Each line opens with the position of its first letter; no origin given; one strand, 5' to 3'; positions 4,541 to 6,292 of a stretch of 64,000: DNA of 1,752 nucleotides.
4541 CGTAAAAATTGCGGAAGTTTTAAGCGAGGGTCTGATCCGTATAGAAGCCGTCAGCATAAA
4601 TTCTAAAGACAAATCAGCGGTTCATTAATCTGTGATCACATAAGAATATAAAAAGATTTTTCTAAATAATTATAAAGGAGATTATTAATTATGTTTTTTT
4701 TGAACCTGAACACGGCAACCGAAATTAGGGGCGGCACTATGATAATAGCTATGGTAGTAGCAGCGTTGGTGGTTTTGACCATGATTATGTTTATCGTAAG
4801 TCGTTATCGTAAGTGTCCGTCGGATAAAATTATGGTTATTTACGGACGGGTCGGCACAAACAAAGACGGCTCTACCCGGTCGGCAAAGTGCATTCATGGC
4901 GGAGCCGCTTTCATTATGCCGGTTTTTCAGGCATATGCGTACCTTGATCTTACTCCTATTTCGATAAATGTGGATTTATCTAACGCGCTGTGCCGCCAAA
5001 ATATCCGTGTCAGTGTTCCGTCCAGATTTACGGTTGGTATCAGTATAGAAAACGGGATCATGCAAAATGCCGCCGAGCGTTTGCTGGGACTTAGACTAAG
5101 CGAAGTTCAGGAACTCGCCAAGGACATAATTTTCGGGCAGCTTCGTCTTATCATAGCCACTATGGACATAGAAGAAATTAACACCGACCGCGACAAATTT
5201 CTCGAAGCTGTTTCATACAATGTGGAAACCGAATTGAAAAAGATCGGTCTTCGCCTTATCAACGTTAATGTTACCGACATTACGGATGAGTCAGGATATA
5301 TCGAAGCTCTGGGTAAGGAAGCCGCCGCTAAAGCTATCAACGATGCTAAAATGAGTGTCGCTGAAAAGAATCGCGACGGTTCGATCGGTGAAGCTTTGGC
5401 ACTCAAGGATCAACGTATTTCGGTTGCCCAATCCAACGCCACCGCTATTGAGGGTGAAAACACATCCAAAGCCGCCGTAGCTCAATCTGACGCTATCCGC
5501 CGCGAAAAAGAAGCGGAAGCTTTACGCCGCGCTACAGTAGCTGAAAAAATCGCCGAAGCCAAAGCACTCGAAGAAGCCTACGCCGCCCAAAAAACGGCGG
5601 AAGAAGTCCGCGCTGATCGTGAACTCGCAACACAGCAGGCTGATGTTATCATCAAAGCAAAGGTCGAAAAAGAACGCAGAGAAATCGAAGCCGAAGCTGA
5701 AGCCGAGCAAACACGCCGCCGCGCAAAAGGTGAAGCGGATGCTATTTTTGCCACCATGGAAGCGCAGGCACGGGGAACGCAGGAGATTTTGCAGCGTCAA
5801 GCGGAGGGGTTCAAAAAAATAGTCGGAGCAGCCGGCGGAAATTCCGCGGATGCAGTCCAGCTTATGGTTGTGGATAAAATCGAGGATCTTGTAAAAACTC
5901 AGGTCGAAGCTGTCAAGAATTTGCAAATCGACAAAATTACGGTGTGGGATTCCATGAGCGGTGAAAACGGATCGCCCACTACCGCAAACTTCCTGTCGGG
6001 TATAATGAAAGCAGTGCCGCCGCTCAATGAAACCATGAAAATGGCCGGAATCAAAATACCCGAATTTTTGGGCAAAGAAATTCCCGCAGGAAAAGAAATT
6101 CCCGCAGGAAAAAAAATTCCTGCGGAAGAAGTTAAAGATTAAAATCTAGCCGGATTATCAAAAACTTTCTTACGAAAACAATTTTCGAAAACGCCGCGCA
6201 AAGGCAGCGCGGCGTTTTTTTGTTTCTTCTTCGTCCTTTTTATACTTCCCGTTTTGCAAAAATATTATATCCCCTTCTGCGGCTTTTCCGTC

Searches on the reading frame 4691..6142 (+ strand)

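Call 71: search_protein_families(library=pfam, proteins=[window:4691-6142:+], max_evalue=0.001)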
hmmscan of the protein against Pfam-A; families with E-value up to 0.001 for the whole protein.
window:4691-6142:+ (483 aa): 1 family
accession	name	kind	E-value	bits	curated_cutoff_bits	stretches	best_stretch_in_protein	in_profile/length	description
PF01145.31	Band_7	-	1.9e-23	83.8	23.6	1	59-227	19-175/176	SPFH domain / Band 7 family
